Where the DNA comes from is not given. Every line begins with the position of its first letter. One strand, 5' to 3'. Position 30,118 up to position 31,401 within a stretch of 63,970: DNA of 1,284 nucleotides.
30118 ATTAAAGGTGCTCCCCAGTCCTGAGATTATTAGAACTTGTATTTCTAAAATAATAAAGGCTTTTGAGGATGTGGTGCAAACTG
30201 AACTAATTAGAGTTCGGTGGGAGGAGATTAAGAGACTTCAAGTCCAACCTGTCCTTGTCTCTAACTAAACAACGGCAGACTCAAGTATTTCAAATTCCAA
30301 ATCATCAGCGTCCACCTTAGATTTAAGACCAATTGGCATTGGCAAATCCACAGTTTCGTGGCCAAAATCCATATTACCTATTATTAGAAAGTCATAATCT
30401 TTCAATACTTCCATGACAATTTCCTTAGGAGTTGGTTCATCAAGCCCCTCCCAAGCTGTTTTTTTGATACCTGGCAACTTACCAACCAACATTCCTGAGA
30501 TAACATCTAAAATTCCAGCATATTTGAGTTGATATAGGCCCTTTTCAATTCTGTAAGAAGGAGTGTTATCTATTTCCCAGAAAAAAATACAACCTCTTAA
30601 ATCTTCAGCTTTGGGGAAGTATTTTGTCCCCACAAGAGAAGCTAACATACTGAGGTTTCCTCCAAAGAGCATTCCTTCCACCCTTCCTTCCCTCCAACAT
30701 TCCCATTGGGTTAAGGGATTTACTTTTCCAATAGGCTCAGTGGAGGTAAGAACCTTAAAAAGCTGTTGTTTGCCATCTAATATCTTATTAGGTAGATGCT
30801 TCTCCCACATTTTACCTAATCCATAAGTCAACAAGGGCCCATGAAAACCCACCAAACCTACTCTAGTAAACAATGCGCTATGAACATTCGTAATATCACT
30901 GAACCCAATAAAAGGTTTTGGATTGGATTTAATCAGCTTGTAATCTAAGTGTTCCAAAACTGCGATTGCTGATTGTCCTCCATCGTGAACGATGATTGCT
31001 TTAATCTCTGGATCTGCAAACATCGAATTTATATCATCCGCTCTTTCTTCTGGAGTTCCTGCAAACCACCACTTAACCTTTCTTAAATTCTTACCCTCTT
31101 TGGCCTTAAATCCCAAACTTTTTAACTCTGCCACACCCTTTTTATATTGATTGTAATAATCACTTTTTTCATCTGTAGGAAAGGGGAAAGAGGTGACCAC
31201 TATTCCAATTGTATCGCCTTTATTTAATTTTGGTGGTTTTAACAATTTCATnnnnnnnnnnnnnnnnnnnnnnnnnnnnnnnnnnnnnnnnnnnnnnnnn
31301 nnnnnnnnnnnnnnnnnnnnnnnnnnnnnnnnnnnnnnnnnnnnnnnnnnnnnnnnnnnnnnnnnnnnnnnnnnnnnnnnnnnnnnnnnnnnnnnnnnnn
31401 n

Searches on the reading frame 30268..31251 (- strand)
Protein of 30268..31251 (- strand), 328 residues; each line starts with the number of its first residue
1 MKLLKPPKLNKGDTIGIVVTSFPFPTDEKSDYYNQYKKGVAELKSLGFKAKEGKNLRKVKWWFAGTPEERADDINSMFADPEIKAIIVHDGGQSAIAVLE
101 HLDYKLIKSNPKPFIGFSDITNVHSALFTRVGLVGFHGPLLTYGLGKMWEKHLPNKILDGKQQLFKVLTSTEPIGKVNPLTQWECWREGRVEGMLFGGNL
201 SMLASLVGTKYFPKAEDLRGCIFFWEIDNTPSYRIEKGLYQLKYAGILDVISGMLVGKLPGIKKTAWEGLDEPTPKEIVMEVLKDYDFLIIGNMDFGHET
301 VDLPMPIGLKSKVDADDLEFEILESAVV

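Call 86: search_protein_families(library=pfam, proteins=[window:30268-31251:-])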
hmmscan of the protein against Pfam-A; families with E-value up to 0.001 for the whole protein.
window:30268-31251:- (328 aa): 2 families
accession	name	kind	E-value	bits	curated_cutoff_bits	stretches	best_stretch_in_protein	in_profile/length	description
PF02016.21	Peptidase_S66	-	1.2e-33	116.3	25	1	15-138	1-121/121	LD-carboxypeptidase N-terminal domain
PF17676.7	Peptidase_S66C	-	4e-26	92.4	23.7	1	192-312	1-119/120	LD-carboxypeptidase C-terminal domain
